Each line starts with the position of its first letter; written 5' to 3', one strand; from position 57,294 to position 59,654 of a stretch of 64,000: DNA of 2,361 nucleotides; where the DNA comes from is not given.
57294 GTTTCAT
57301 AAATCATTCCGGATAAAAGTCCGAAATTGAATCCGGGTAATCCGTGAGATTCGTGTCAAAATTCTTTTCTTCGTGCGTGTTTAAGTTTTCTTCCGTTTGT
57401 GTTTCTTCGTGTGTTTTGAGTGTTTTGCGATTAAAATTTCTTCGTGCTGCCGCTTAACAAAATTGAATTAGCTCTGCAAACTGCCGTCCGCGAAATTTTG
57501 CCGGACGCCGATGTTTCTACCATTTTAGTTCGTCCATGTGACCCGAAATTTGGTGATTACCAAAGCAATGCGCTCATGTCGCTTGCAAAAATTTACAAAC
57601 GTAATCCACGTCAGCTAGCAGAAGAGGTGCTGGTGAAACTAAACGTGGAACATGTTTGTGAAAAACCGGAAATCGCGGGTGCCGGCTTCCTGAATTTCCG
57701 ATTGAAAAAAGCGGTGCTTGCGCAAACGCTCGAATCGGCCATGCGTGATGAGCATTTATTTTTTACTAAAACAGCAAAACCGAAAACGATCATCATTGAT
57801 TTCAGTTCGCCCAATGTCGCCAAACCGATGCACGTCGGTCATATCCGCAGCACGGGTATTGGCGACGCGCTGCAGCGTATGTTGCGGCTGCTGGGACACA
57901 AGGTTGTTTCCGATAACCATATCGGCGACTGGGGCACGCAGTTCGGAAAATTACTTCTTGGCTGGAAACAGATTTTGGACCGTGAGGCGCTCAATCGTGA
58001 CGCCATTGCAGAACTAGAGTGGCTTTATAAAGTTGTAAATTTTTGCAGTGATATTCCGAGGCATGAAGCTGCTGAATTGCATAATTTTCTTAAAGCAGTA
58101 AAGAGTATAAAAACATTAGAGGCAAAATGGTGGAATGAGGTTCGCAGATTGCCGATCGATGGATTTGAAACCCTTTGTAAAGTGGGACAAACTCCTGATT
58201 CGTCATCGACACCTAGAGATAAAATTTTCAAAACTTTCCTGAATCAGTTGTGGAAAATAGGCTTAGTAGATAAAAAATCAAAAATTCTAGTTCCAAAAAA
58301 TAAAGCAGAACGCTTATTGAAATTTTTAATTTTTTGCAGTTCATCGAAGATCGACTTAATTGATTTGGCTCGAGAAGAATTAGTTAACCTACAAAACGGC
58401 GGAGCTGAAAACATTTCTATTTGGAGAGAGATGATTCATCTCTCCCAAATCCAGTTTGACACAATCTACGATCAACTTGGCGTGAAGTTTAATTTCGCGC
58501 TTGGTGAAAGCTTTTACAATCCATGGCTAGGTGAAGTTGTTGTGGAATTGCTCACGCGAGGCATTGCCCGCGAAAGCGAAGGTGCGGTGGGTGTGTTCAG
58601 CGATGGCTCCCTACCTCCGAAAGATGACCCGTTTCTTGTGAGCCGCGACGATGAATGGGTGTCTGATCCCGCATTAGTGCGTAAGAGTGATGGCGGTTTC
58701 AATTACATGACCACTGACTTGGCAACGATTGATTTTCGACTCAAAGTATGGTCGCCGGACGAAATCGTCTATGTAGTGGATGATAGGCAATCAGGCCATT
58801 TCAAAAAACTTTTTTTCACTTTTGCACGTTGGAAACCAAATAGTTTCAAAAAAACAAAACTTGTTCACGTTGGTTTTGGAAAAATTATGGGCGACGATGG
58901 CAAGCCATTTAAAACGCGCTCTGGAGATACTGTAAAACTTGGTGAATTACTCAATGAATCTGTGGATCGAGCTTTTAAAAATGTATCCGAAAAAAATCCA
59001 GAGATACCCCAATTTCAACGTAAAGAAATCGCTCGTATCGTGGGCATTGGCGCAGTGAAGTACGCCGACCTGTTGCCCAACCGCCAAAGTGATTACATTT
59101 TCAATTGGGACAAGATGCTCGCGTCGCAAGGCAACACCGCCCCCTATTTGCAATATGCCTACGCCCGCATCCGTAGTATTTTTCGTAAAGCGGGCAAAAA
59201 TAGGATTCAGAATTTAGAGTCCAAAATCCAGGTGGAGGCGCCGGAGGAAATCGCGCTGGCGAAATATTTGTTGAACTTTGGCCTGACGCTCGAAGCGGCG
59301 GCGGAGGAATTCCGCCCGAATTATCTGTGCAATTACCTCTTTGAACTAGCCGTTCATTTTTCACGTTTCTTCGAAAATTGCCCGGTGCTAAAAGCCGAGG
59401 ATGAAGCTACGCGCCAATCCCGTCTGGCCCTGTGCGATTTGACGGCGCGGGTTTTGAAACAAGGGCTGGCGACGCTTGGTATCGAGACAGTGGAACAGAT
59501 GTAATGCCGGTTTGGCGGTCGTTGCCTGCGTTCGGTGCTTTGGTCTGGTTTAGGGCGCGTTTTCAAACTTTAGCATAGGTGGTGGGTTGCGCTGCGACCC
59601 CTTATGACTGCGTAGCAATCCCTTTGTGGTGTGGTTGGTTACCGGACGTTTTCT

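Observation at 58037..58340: AT-rich 291-bp insertion, exactly in frame and flanked by 13-bp direct repeats, inside the essential argS gene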

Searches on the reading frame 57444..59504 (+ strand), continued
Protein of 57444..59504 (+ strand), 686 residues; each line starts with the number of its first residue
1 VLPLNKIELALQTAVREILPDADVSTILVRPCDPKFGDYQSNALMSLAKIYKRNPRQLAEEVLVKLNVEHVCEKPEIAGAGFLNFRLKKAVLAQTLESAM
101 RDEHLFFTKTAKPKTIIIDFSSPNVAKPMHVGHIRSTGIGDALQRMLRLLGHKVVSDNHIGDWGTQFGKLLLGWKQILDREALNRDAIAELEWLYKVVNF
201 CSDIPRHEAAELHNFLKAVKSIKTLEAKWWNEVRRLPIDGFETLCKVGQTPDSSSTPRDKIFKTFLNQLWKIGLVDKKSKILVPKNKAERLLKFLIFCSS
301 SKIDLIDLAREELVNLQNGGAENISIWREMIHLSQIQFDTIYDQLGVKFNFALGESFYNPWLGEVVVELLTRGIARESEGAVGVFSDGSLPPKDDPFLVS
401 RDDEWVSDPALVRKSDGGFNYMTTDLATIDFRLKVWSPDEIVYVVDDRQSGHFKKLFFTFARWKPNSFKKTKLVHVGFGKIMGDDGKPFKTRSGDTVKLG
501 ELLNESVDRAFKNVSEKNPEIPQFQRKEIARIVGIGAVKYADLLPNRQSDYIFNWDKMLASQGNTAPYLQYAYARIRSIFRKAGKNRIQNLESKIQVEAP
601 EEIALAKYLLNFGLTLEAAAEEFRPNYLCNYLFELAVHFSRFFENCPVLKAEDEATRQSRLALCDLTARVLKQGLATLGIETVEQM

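Call 18: find_encoding_contigs(protein=P0001, flank=10000, max_places=6)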
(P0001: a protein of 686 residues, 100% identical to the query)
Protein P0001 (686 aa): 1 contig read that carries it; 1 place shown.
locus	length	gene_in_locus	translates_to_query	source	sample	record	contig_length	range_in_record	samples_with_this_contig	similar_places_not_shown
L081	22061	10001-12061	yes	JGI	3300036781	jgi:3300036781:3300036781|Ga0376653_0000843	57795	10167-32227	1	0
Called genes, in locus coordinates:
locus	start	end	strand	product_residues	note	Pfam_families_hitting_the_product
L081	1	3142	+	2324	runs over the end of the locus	-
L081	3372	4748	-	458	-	PF01565:FAD_binding_4, PF02913:FAD-oxidase_C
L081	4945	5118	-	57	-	PF14255:Zn_ribbon_21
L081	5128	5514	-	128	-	-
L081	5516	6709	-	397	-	PF00437:T2SSE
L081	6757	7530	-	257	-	PF02548:Pantoate_transf, PF13714:PEP_mutase (faint)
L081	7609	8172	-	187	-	PF00156:Pribosyltran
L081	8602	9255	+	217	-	-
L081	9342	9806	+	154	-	PF00359:PTS_EIIA_2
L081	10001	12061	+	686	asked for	PF03485:Arg_tRNA_synt_N, PF00750:tRNA-synt_1d, PF05746:DALR_1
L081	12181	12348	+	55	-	-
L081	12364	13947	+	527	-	PF01223:Endonuclease_NS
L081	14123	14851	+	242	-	PF07589:PEP_exosort_dom (faint)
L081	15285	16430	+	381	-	PF04389:Peptidase_M28, PF01546:Peptidase_M20, PF07687:M20_dimer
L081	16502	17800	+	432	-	-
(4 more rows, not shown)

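Call 19: find_encoding_contigs(protein=window:57444-59504:+, flank=10000, max_places=6)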
Protein window:57444-59504:+ (686 aa): no gene with exactly this product is on record in the collection.

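Call 36: predict_structure(alignment_id=A1)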
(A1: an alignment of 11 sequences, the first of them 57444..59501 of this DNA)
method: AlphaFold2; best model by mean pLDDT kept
length: 686 residues; sequences in the alignment: 11
mean_pLDDT: 51.5   pTM: 0.35
mean pLDDT of the five models: 51.5, 49.4, 47.0, 41.6, 39.9
residues with pLDDT >= 90: 1; 70-90: 126; 50-70: 205; < 50: 354
segments of 3 or more residues with pLDDT < 50: 31-37, 98-173, 201-242, 247-255, 257-259, 296-328, 333-335, 337-360, 379-383, 412-451, 473-500, 539-593, 616-623
pLDDT, mean of each block of 10 residues (from residue 1): 69 89 69 46 73 83 87 71 69 53 32 26 21 29 37 31 40 50 53 53 44 45 30 35 46 43 55 55 52 45 41 43 47 48 38 31 57 55 57 67 63 43 34 32 43 55 58 40 32 36 61 66 61 52 38 42 37 41 30 54 73 50 57 81 80 76 77 74 58
secondary structure, 60 per line:
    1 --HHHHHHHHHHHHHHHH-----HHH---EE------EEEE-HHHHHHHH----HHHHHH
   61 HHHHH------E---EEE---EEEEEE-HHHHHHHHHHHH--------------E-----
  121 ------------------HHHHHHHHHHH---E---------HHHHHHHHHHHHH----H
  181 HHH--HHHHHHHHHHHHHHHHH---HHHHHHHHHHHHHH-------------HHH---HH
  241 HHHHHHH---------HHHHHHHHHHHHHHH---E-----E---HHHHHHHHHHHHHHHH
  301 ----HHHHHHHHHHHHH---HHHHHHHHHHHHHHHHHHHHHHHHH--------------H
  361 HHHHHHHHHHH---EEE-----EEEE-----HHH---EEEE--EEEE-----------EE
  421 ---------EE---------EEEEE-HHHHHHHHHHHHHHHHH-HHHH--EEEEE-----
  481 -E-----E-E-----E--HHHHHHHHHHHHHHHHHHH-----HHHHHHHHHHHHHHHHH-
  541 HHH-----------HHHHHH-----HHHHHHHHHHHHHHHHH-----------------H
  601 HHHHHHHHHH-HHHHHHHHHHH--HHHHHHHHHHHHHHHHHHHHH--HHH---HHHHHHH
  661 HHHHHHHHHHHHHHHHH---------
elements in order (helices of 4 or more, strands of 3 or more residues): H3-18 E38-41 H43-50 H55-65 E76-78 E82-87 H89-100 H139-149 H163-175 H180-183 H186-202 H206-219 H239-247 H257-271 H285-300 H305-317 H321-345 H360-371 E375-377 E383-386 E398-401 E404-407 E441-445 H447-463 H465-468 E471-475 H499-517 H523-539 H555-560 H566-582 H600-610 H612-622 H625-645 H654-677

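Call 44: search_protein_families(library=ncbifam, proteins=[window:57444-59501:+], max_evalue=10)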
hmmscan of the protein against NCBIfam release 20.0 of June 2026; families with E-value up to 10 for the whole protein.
window:57444-59501:+ (686 aa): 12 families
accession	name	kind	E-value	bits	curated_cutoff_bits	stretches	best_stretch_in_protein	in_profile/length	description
TIGR00456.1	argS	equivalog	7.5e-144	480.2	261.65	2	302-686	205-569/569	arginine--tRNA ligase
NF002447.0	PRK01611.3-4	equivalog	5.5e-72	243.1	460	2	438-686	359-613/613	arginine--tRNA ligase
NF002446.0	PRK01611.3-3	equivalog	1e-68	232.2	399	2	319-686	274-636/636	arginine--tRNA ligase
NF045898.1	ArgS_rel_codon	equivalog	3.2e-28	99.1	340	2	496-684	157-325/327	ArgS-related anticodon-binding protein NrtL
TIGR00211.2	glyS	equivalog_domain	2.1e-05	23.3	300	1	566-670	572-674/684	glycine--tRNA ligase subunit beta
TIGR00422.1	valS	equivalog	0.0058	14.7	612.1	1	96-155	14-74/863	valine--tRNA ligase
NF004349.1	PRK05729.1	equivalog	0.006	14.8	704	1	100-155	17-71/860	valine--tRNA ligase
TIGR00396.1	leuS_bact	equivalog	0.0063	14.7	548.4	1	110-155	26-70/843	leucine--tRNA ligase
NF009687.0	PRK13208.1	equivalog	0.017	13.3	738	1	101-155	24-79/801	valine--tRNA ligase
NF003287.0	PRK04286.1-1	equivalog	0.085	12.2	286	1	92-119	173-200/308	hypothetical protein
NF000540.1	alt_ValS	exception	0.085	10.8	900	1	104-155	23-74/827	valine--tRNA ligase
NF008957.0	PRK12300.1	subfamily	0.1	10.5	677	1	96-154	13-72/946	leucine--tRNA ligase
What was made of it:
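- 57444..59504 (+): argS, arginine--tRNA ligase, 686 aa (GTG start), at its syntenic locus. TIGR00456 at 480 bits against a cutoff of 262 (call 44).
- On Arginine--tRNA ligase (ArgRS, TIGR00456 / PF00750+PF05746+PF03485): TIGR00456 at 480 bits against a cutoff of 261.65 (call 44).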

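Call 47: predict_structure(alignment_id=A2)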
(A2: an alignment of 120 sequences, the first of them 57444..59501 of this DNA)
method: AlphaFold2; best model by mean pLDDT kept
length: 686 residues; sequences in the alignment: 120
mean_pLDDT: 56.8   pTM: 0.41
mean pLDDT of the five models: 56.8, 54.4, 54.3, 52.3, 47.1
residues with pLDDT >= 90: 19; 70-90: 158; 50-70: 250; < 50: 259
segments of 3 or more residues with pLDDT < 50: 104-111, 120-143, 156-165, 218-258, 276-283, 345-359, 377-383, 390-420, 477-500, 536-595, 612-626, 683-686
pLDDT, mean of each block of 10 residues (from residue 1): 78 91 81 67 77 87 90 82 85 65 43 56 31 35 50 50 47 74 68 67 58 54 38 31 32 46 55 49 57 66 59 57 62 55 46 40 64 58 49 40 36 35 66 72 55 70 85 56 35 36 59 73 74 52 33 33 32 31 25 49 63 41 47 71 79 79 74 63 45
secondary structure, 60 per line:
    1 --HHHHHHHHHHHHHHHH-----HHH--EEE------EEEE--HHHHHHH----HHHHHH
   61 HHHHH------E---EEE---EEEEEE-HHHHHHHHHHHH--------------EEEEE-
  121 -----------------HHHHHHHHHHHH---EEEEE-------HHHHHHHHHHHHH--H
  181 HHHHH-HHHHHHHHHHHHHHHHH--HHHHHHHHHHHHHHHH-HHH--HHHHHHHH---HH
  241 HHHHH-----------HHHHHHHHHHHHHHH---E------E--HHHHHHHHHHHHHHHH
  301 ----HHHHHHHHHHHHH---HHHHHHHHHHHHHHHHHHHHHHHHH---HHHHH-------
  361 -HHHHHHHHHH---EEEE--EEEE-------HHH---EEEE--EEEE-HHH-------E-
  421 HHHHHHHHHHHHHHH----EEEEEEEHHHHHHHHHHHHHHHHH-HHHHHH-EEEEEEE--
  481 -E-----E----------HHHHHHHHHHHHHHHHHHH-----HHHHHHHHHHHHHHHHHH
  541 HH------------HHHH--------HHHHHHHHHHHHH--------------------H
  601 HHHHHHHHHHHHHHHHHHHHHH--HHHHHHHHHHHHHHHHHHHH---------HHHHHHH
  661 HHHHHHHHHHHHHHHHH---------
elements in order (helices of 4 or more, strands of 3 or more residues): H3-18 E29-31 E38-41 H44-50 H55-65 E76-78 E82-87 H89-100 E115-119 H138-149 E153-157 H165-177 H180-185 H187-203 H206-221 H228-235 H239-245 H257-271 H285-300 H305-317 H321-345 H349-353 H362-371 E375-378 E381-384 E398-401 E404-407 H421-435 E440-446 H447-463 H465-470 E472-478 H499-517 H523-542 H555-558 H567-579 H600-622 H625-644 H654-677
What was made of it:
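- On Lineage-specific Ins1 loop expansion of ArgRS: AlphaFold models had too low confidence (calls 36, 47).
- Both AlphaFold models were poor (mean pLDDT 51.5 and 56.8; 31-66 over the insert; calls 36, 47), so 'surface domain' rests on homology mapping only.
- Tried and rejected: Structure prediction: two AlphaFold runs (11 and 120 sequences) gave mean pLDDT 51.5 and 56.8 (calls 36, 47).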

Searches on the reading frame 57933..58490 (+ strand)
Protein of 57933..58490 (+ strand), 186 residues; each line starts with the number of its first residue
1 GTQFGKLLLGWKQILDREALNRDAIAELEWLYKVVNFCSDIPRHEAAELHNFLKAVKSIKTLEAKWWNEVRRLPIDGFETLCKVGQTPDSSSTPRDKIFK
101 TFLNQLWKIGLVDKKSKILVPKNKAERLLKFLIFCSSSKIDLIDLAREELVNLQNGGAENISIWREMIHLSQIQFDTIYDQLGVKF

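Call 25: find_homologous_proteins(query=window:57933-58490:+, max_evalue=0.001)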
Query seq(186 aa) (186 aa): 31 proteins with E <= 0.001 among 106 candidates.
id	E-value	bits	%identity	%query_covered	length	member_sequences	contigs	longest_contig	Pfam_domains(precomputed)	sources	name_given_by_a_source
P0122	1.3e-23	101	51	44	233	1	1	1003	PF00750.26,PF03485.22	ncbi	-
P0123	1.4e-23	101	57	33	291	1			PF00750.26,PF03485.22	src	-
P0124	2.1e-23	101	56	35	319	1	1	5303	PF00750.26,PF03485.22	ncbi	ncbi:MAG: arginine--tRNA ligase, partial [Verrucomicrobiota bacterium]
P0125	2.8e-23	100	48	44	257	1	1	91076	PF00750.26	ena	-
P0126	3.4e-23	100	76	26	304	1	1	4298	PF00750.26,PF03485.22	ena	-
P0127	1.4e-22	98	49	44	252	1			PF00750.26,PF03485.22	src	-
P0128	7.2e-22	96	49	44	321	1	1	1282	PF00750.26,PF03485.22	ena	-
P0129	2.1e-21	94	56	33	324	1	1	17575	PF00750.26,PF03485.22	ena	-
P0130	4.4e-21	93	46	44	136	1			PF00750.26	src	-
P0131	1.1e-19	89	52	35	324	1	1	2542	PF00750.26,PF03485.22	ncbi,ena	-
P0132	2.2e-17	81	52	39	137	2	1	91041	PF00750.26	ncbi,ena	-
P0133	4.6e-15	74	69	19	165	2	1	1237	PF00750.26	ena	-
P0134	4.9e-15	73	70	22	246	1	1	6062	PF00750.26,PF03485.22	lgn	-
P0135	5.4e-15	73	49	43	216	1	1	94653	PF00750.26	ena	-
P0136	9.4e-15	73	78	22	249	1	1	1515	PF00750.26,PF03485.22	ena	-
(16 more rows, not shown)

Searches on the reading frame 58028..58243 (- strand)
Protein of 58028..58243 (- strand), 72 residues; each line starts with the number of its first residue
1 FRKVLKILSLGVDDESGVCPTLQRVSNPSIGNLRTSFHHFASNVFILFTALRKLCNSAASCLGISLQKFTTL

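Call 62: search_protein_families(library=pfam, proteins=[window:58028-58243:-], max_evalue=10)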
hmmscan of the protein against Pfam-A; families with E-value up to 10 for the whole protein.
seq(72 aa): 1 family
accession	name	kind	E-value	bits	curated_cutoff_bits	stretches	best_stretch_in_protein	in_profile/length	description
PF09029.15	Preseq_ALAS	-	0.11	13.3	21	1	19-63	7-49/112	5-aminolevulinate synthase presequence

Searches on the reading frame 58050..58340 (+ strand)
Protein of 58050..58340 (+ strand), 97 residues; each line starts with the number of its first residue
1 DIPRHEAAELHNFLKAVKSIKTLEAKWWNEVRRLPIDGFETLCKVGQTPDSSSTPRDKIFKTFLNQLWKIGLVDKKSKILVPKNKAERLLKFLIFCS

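Call 5: search_protein_families(library=pfam, proteins=[window:58050-58340:+], max_evalue=1)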
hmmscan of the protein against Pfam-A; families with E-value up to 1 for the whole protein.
window:58050-58340:+ (97 aa): 0 families

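Call 8: find_homologous_proteins(query=window:58050-58340:+, max_evalue=10)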
Query seq(97 aa): 6 candidates shared short words with the query, none scored E <= 10.
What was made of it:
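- Tried and rejected: Word-indexed search of 5.8 billion proteins: 0 hits (call 8).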

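Call 15: search_protein_representatives(protein=window:58050-58340:+)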
Query: 97 residues. Proteins with E-value up to 0.001 (for the whole library): 0; up to 1e-10: 0; up to 1e-30: 0. The best 0 are listed.
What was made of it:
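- Tried and rejected: Exhaustive HMMER against 1.84 billion representatives: 0 hits (call 15).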

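Call 23: find_related_loci(query=window:58050-58340:+, collection=metagenome_contigs, flank=5000)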
Query seq(97 aa) (97 aa) in metagenome_contigs; peptide patterns used: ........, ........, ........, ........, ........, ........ (x = any residue, [..] = any of these).
186 stretches matched a pattern, but none encodes a relative of the query by tblastn (E <= 1e-3).

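Call 24: find_related_loci(query=window:58050-58340:+, collection=viral_contigs, flank=5000)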
Query seq(97 aa) (97 aa) in viral_contigs; peptide patterns used: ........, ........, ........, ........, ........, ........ (x = any residue, [..] = any of these).
19 stretches matched a pattern, but none encodes a relative of the query by tblastn (E <= 1e-3).
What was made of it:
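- Tried and rejected: The flanked query (call 25) and the contig scans (calls 23, 24) were run to close that gap.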

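Call 43: search_protein_families(library=phrogs, proteins=[window:58050-58340:+], max_evalue=10)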
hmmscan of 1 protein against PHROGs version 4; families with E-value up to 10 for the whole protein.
window:58050-58340:+ (97 aa): 0 families

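Call 44: search_protein_families(library=ncbifam, proteins=[window:58050-58340:+], max_evalue=10)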
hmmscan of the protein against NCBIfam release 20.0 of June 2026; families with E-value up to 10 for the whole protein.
window:58050-58340:+ (97 aa): 0 families

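Call 45: search_dna_similar(query=window:58050-58340:+, collection=plasmids, mode=protein, max_evalue=1)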
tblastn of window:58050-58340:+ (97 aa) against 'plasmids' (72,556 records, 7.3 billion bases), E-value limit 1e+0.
No match.

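Call 46: search_dna_similar(query=window:58050-58340:+, collection=phages, mode=protein, max_evalue=1)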
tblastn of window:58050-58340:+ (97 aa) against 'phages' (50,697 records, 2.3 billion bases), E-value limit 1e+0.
No match.
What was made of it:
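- None in 241 M metagenome records or 2.9 M viral contigs (calls 23, 24), or in plasmids or phages (calls 45, 46).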

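Call 63: search_solved_structures(query=window:58050-58340:+, max_evalue=10)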
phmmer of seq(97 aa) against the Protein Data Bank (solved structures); distinct sequences matched with E-value up to 10: 4.
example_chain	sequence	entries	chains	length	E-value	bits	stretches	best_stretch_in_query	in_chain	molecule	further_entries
8vur_H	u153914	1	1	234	0.93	12.9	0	24-55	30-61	003-102 Heavy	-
33ch_E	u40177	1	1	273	1.2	12.5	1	16-55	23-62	Fab VR-4 heavy chain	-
7f2y_A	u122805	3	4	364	1.4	12.4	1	25-68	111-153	Phenylacetaldoxime dehydratase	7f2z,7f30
8vrc_A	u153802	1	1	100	1.6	12.1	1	41-92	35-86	LA motif RNA-binding domain protein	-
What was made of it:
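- Tried and rejected: Insert peptide against Pfam, PHROGs, NCBIfam and PDB: nothing (calls 5, 43, 44, 63).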
